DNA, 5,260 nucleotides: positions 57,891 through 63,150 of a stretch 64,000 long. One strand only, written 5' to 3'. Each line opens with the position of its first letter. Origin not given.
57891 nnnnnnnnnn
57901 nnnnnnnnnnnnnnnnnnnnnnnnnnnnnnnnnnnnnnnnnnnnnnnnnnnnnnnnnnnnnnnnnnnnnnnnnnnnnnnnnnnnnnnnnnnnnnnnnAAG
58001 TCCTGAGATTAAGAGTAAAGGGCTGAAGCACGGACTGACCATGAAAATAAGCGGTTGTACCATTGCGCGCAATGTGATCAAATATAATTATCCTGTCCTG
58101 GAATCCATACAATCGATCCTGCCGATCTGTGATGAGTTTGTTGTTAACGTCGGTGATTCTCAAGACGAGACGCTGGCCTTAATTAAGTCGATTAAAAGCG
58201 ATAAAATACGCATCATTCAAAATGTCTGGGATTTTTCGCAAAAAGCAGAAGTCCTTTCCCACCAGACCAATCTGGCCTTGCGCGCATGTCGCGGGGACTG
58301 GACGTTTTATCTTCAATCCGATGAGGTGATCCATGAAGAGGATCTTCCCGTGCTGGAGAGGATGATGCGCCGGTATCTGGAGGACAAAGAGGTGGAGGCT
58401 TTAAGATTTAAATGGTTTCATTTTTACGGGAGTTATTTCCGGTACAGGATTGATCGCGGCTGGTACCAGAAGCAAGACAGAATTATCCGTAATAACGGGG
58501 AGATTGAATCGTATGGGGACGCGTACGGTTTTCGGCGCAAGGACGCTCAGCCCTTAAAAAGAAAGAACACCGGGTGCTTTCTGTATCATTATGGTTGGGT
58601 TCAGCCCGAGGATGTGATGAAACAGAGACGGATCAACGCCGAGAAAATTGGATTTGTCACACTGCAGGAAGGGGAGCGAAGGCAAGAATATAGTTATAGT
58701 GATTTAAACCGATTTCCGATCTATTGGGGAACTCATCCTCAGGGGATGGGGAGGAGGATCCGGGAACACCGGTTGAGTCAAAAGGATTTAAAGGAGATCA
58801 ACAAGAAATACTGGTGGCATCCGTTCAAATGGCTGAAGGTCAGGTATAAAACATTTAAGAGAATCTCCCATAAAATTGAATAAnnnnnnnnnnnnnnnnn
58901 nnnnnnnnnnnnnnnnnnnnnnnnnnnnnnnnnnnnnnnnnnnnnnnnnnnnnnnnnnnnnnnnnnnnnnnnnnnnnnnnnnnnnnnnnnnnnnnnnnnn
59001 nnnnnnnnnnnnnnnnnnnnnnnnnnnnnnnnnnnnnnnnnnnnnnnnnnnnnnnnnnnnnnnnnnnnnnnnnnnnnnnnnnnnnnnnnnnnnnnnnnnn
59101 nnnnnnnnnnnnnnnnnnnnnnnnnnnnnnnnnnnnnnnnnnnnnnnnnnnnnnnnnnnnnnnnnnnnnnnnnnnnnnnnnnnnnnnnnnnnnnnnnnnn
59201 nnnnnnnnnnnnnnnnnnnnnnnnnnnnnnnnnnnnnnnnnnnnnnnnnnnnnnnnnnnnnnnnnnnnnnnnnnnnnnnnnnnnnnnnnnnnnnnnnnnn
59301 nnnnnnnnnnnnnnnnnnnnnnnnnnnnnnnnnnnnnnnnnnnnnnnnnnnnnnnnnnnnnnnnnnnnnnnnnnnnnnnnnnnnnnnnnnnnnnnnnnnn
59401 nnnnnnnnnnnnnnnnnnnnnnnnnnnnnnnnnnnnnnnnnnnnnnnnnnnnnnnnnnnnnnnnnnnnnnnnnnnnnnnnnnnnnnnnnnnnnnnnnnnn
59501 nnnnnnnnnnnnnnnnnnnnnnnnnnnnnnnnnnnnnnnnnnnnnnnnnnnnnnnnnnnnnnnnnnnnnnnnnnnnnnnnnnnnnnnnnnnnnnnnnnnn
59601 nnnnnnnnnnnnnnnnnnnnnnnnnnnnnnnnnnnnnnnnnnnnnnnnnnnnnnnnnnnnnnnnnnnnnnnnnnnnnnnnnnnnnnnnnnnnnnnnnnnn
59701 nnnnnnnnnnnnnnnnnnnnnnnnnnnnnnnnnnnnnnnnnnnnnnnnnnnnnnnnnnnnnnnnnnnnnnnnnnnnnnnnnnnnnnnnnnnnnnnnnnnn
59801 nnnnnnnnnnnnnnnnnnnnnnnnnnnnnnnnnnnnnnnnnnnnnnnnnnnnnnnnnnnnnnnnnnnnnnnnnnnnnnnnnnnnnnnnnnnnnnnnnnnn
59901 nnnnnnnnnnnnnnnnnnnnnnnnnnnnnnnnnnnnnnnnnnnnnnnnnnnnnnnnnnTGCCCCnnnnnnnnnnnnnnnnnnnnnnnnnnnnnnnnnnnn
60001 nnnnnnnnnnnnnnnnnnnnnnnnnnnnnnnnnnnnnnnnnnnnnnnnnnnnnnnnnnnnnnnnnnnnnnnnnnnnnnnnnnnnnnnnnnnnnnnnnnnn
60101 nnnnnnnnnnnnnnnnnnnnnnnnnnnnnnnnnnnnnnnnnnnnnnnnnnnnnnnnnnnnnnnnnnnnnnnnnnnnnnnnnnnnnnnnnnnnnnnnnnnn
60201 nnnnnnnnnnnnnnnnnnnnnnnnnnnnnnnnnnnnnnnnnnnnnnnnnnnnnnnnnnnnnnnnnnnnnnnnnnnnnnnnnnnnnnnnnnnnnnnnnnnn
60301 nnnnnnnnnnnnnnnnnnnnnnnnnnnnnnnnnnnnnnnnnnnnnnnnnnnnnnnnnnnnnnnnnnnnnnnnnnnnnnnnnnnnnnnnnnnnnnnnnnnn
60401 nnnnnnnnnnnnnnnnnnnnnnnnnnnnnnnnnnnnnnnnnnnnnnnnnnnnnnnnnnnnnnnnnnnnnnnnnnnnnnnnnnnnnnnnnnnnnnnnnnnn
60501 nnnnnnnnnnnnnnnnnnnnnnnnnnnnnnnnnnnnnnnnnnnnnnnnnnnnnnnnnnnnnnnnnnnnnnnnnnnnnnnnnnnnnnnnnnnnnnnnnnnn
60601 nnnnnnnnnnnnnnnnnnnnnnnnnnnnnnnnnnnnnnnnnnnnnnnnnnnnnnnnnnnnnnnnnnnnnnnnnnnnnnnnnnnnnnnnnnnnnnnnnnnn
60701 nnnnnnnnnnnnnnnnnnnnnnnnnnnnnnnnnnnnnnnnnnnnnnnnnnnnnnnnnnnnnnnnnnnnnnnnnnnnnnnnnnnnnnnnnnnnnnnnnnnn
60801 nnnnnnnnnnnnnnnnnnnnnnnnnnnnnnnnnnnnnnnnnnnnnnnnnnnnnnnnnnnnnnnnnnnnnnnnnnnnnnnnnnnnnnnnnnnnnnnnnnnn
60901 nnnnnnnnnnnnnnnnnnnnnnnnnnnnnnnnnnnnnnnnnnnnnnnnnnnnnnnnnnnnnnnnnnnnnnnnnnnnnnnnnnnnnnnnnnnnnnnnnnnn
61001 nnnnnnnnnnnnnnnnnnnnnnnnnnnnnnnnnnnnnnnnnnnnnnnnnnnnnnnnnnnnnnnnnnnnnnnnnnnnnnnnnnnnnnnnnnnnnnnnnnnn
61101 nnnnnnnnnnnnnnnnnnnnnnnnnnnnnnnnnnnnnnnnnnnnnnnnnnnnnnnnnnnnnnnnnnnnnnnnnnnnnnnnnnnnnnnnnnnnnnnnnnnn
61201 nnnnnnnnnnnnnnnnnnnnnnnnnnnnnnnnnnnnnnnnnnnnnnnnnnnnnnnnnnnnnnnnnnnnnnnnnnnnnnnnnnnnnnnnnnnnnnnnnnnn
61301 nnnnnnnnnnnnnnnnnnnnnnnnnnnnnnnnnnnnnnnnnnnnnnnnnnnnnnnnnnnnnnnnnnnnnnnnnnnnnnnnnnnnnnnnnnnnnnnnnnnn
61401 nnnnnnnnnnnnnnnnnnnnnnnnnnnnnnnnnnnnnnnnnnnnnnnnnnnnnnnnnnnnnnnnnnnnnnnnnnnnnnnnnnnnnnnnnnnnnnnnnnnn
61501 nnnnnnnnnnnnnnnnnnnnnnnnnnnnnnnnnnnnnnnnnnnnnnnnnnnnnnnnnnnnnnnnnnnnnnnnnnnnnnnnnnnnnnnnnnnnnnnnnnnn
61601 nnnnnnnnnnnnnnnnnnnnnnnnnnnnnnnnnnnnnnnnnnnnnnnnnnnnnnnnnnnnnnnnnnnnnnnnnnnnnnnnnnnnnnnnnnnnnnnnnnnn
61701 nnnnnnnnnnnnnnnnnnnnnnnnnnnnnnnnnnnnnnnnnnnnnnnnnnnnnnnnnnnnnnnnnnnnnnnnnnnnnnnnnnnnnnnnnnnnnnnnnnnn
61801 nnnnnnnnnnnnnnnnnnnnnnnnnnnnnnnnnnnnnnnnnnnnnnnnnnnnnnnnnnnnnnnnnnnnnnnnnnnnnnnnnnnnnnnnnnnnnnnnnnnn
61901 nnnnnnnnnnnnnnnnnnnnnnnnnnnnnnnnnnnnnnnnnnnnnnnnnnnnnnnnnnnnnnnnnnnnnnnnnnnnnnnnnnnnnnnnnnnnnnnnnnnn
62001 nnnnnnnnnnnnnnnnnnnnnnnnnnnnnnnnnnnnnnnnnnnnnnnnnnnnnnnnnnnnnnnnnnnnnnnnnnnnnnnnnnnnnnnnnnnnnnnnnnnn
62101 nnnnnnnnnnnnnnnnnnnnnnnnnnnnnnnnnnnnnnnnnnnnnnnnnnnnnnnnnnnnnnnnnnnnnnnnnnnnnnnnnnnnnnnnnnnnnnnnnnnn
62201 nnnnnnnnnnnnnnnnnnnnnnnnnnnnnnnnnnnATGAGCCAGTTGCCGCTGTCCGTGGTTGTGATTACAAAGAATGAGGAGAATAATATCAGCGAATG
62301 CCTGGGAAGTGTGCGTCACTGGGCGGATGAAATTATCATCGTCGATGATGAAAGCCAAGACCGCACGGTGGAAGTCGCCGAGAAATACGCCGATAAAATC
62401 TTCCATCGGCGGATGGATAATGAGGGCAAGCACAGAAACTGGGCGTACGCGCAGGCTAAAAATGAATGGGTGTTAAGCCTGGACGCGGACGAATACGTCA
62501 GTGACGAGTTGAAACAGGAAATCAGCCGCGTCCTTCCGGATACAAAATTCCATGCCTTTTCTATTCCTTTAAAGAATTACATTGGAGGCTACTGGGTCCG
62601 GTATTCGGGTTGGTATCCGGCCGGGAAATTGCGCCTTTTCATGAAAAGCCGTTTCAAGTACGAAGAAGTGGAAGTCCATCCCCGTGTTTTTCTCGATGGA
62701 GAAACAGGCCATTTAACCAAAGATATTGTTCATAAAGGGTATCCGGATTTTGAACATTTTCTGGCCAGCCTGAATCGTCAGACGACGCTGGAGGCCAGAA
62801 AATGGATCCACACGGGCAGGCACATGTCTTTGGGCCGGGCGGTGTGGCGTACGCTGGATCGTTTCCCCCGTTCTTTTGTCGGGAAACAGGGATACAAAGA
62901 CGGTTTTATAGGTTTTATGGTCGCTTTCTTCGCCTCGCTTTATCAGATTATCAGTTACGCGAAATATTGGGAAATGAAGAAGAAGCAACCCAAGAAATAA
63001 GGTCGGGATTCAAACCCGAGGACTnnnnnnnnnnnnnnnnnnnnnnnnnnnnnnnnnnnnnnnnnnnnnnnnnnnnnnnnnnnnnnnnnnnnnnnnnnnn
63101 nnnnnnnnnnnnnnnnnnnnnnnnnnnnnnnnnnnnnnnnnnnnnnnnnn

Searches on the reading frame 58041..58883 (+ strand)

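Call 17: search_protein_families(library=pfam, proteins=[window:58041-58883:+])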
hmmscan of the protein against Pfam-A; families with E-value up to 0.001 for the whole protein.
window:58041-58883:+ (280 aa): 2 families
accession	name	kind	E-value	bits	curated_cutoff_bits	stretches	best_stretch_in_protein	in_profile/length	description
PF00535.33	Glycos_transf_2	-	1.9e-06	28.3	23.3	1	18-112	15-106/168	Glycosyl transferase family 2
PF13704.12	Glyco_tranf_2_4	-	0.00026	21.8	27.5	1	30-101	19-88/98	Glycosyl transferase family 2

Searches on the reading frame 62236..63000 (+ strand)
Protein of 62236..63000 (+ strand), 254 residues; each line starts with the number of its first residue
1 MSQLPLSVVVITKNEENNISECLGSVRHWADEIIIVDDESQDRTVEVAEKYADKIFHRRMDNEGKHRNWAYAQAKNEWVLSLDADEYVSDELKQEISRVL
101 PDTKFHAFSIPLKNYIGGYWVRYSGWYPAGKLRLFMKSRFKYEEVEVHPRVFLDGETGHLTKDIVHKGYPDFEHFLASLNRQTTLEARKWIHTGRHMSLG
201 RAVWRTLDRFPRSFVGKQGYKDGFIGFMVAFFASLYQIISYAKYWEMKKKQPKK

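Call 71: find_encoding_contigs(protein=window:62236-63000:+, flank=10000, max_places=3)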
Protein window:62236-63000:+ (254 aa): 7 contigs read that carry it; 3 places shown.
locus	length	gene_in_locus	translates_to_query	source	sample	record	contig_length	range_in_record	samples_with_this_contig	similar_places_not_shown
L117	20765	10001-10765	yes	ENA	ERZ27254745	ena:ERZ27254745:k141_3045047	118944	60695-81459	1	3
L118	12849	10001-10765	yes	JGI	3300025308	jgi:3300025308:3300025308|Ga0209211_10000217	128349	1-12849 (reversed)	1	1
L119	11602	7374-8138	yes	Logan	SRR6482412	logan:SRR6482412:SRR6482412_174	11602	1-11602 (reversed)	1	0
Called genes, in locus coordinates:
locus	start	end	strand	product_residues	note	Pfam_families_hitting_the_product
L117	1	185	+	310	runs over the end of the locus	PF01073:3Beta_HSD, PF01370:Epimerase, PF04321:RmlD_sub_bind, PF05368:NmrA, PF16363:GDP_Man_Dehyd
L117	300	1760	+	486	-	PF02310:B12-binding, PF04055:Radical_SAM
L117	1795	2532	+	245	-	PF00483:NTP_transferase, PF12804:NTP_transf_3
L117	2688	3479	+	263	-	PF00535:Glycos_transf_2, PF10111:Glyco_tranf_2_2, PF13641:Glyco_tranf_2_3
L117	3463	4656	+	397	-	PF01041:DegT_DnrJ_EryC1, PF00155:Aminotran_1_2, PF01053:Cys_Met_Meta_PP (weak), PF01212:Beta_elim_lyase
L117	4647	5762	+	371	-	PF13439:Glyco_transf_4, PF20706:GT4-conflict, PF00534:Glycos_transf_1, PF13692:Glyco_trans_1_4, PF13524:Glyco_trans_1_2 (weak)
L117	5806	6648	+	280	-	PF00535:Glycos_transf_2 (weak)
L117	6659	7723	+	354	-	PF00483:NTP_transferase, PF22640:ManC_GMP_beta-helix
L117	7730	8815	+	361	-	PF01075:Glyco_transf_9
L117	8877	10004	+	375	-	PF00155:Aminotran_1_2, PF01041:DegT_DnrJ_EryC1, PF01053:Cys_Met_Meta_PP, PF01212:Beta_elim_lyase (faint), PF00266:Aminotran_5 (weak)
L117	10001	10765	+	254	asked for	PF00535:Glycos_transf_2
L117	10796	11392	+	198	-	PF08645:PNK3P, PF13419:HAD_2 (weak), PF13242:Hydrolase_like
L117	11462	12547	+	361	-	PF06925:MGDG_synth, PF04101:Glyco_tran_28_C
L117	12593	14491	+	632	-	PF17764:PriA_3primeBD, PF18074:PriA_C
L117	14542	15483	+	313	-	PF00551:Formyl_trans_N, PF02911:Formyl_trans_C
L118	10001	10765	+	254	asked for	PF00535:Glycos_transf_2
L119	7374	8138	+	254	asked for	PF00535:Glycos_transf_2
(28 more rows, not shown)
